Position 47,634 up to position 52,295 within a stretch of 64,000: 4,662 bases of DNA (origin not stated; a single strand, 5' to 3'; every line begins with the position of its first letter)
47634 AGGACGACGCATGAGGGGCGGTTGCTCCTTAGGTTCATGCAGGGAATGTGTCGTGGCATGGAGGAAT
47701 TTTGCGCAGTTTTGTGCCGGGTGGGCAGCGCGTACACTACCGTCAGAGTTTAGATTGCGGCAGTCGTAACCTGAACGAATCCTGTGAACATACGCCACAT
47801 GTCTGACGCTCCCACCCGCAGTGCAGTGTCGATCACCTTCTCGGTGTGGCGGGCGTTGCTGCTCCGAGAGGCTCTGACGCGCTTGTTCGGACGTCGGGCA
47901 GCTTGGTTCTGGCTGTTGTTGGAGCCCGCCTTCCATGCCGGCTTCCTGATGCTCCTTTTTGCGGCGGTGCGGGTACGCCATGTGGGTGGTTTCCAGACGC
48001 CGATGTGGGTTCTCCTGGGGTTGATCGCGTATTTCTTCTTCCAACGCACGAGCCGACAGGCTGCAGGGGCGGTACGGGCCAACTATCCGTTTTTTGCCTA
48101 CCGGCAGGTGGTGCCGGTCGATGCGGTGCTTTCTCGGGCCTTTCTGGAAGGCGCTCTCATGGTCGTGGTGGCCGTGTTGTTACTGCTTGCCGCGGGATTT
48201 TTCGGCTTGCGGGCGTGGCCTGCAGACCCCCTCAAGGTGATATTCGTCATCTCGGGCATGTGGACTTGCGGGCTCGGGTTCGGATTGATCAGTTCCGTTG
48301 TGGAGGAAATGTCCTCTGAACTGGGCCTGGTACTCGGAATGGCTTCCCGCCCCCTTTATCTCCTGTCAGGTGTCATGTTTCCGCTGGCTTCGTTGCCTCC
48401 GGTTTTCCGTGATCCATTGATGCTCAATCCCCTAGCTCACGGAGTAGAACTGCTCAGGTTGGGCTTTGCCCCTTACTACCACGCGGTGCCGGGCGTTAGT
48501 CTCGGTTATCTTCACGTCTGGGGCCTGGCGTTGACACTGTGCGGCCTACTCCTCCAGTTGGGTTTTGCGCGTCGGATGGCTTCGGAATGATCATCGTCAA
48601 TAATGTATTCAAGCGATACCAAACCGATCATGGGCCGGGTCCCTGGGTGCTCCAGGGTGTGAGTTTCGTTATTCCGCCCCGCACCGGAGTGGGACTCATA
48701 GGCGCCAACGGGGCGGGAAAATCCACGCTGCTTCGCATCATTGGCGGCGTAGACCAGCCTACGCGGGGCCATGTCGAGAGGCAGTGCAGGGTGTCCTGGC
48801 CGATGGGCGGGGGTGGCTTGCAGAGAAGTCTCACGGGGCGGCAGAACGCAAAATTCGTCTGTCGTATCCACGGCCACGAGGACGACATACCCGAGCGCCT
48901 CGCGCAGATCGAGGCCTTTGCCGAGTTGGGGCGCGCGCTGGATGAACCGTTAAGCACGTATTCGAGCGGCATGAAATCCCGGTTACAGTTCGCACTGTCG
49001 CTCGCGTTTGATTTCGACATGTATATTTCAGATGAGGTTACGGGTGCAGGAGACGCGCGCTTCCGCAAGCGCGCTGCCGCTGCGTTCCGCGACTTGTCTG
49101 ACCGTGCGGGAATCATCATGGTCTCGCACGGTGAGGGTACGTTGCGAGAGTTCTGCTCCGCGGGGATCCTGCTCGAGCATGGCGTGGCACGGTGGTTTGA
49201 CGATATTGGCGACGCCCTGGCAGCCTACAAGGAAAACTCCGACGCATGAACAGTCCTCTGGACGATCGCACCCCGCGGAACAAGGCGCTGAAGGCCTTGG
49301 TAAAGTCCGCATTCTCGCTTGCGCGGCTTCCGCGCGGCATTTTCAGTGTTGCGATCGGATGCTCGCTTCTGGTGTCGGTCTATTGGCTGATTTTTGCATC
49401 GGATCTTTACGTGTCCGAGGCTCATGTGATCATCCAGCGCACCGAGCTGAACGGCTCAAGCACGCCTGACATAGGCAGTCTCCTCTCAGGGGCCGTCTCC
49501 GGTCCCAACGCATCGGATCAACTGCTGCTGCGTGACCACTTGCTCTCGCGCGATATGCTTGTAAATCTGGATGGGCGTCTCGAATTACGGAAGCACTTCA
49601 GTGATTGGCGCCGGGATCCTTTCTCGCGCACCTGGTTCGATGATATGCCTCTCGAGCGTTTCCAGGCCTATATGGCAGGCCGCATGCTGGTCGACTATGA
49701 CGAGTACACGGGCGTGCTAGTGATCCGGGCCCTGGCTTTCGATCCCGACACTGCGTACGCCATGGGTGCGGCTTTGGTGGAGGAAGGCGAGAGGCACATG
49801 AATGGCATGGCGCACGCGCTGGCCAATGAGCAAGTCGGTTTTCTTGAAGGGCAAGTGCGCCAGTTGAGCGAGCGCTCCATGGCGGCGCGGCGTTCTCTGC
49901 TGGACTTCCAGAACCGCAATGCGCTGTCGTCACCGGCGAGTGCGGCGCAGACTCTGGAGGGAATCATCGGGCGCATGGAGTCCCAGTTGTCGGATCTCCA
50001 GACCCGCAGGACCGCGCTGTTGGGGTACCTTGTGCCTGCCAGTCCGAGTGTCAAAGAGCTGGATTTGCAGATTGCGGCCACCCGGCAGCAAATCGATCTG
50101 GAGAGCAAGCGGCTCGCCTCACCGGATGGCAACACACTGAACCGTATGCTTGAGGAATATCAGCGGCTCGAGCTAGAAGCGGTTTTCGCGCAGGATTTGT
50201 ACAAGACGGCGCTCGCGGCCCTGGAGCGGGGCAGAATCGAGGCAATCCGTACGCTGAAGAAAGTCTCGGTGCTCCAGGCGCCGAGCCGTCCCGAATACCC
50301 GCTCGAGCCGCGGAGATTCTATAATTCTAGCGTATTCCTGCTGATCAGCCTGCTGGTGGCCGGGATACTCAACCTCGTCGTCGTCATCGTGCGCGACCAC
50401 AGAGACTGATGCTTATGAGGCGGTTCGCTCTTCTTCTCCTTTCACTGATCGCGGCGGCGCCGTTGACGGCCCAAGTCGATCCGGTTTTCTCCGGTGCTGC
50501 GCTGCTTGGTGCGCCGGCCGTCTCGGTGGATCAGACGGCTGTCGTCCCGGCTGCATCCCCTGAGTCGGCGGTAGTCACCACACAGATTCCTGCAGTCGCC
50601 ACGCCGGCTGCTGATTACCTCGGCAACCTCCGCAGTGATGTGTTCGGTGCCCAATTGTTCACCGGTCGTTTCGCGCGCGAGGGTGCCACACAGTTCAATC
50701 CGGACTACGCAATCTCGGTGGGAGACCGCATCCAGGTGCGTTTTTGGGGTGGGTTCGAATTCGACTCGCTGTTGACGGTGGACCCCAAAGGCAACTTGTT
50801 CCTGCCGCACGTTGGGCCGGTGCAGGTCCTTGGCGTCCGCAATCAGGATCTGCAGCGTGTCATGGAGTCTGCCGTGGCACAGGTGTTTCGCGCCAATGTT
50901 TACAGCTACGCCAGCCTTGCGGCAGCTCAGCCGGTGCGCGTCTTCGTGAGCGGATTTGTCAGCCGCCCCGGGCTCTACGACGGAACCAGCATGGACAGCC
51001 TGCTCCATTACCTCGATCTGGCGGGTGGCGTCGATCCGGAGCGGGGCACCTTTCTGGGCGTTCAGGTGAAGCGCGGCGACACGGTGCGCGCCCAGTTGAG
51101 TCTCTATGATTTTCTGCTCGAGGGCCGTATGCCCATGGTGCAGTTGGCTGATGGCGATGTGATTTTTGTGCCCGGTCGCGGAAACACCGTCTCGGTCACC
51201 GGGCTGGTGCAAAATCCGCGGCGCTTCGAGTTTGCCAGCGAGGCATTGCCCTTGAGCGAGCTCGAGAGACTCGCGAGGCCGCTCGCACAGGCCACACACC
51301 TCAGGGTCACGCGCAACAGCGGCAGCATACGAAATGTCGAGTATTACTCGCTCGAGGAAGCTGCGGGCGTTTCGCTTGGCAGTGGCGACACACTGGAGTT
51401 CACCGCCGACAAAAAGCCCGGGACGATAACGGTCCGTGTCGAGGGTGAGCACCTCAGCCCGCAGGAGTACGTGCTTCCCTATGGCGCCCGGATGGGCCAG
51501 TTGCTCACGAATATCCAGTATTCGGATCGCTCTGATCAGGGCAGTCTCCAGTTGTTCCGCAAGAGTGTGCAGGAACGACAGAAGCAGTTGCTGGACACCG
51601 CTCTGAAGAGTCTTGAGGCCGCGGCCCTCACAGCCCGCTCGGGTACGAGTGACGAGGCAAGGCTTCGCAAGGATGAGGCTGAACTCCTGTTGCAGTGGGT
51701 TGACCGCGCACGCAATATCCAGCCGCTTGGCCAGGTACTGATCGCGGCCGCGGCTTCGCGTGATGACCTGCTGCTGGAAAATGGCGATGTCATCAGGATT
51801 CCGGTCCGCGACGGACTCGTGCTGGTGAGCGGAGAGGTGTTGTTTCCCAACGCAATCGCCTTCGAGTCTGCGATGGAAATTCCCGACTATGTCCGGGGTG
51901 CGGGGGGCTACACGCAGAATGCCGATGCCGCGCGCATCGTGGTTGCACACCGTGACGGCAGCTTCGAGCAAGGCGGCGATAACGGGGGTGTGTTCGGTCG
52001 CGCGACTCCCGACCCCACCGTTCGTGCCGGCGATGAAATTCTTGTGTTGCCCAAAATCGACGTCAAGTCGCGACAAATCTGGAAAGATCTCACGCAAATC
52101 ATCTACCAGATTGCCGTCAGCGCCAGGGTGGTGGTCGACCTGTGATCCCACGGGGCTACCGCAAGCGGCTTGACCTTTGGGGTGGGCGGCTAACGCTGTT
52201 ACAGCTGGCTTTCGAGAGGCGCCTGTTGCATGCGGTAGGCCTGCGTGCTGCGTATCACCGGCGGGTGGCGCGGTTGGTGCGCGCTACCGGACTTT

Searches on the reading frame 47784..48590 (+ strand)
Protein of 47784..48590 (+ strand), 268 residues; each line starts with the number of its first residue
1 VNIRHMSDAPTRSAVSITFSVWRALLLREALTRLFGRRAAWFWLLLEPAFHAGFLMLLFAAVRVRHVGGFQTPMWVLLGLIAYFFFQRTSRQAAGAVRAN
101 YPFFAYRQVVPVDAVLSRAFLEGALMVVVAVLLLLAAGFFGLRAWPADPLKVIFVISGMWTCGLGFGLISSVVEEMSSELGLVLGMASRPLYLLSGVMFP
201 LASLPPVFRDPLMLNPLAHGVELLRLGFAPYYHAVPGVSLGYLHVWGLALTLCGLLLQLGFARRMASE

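Call 9: search_protein_families(library=pfam, proteins=[window:47784-48590:+], max_evalue=0.001)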
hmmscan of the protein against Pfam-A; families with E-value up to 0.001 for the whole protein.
window:47784-48590:+ (268 aa): 1 family
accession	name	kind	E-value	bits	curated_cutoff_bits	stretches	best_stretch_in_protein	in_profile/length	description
PF01061.29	ABC2_membrane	-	1.4e-12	48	26.9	1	22-227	3-209/211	ABC-2 type transporter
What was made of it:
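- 47784..48590 (+): kpsM-like ABC-2 permease of the capsule exporter. Pfam ABC2_membrane, E=1.4e-12 (call 9).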

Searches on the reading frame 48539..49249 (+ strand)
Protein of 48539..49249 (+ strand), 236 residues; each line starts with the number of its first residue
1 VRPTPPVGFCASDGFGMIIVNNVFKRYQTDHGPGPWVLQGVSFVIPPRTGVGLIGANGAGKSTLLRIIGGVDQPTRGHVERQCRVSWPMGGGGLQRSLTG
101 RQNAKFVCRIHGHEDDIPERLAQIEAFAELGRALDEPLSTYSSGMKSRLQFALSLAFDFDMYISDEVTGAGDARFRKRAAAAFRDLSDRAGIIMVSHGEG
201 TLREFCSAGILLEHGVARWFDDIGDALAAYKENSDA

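Call 9: search_protein_families(library=pfam, proteins=[window:48539-49249:+], max_evalue=0.001)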
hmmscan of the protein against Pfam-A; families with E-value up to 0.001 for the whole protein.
window:48539-49249:+ (236 aa): 3 families
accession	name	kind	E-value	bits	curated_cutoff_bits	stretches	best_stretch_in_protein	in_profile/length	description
PF00005.33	ABC_tran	-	4.5e-16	60.1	25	1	38-168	1-136/137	ABC transporter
PF13304.12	AAA_21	-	2.3e-05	25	27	1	52-177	3-127/304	AAA domain, putative AbiEii toxin, Type IV TA system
PF02463.25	SMC_N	-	0.00045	20.1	40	0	149-204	149-204/220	RecF/RecN/SMC N terminal domain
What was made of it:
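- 48587..49249 (+): kpsT-like ABC ATPase. Pfam ABC_tran, E=4.5e-16 (call 9).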

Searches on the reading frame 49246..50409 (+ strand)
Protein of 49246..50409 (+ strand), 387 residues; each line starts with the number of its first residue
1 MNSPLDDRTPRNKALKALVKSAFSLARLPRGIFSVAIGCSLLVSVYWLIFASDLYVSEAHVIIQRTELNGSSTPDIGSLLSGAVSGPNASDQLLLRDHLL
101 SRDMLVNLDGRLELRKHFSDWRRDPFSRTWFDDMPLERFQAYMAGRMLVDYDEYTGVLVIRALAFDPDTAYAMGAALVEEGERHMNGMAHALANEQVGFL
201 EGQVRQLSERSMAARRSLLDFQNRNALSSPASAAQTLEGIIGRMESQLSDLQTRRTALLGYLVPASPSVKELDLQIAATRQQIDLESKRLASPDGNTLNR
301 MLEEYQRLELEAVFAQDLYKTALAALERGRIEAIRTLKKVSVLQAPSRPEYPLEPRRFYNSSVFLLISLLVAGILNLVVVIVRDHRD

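Call 9: search_protein_families(library=pfam, proteins=[window:49246-50409:+], max_evalue=0.001)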
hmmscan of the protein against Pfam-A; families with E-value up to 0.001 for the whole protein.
window:49246-50409:+ (387 aa): 0 families
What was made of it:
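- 49246..50409 (+): kpsE-like inner-membrane/periplasmic adaptor (no Pfam hit). No Pfam family matched (call 9).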

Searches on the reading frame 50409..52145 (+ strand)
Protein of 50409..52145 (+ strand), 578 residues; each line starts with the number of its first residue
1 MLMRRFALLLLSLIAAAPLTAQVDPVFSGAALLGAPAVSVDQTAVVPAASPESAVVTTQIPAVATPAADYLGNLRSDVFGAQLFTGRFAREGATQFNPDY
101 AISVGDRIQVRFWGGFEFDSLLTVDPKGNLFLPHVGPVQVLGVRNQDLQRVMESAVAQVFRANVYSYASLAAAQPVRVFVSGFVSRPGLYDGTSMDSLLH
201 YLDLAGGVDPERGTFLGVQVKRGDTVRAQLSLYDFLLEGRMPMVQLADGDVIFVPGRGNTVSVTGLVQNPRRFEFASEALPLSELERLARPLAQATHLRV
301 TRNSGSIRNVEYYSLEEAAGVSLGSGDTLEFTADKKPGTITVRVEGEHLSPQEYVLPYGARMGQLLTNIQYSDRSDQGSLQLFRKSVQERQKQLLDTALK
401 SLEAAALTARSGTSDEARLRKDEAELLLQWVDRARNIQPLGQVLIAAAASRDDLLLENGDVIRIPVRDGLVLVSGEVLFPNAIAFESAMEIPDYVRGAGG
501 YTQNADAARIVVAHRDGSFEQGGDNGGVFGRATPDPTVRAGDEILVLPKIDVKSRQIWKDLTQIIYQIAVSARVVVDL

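Call 9: search_protein_families(library=pfam, proteins=[window:50409-52145:+], max_evalue=0.001)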
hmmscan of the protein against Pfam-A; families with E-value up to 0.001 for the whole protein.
window:50409-52145:+ (578 aa): 3 families
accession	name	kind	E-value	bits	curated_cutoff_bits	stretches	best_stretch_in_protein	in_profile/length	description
PF22461.2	SLBB_2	-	1.9e-15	57.2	27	1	177-254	2-79/79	SLBB domain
PF02563.21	Poly_export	-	2.4e-14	53.7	28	1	97-160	4-66/77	Polysaccharide biosynthesis/export protein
PF10531.15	SLBB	-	6.9e-10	39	27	1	471-522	2-48/55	SLBB domain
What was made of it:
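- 50415..52145 (+): kpsD-like outer-membrane polysaccharide export protein. Pfam Poly_export, SLBB and SLBB_2 (call 9).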
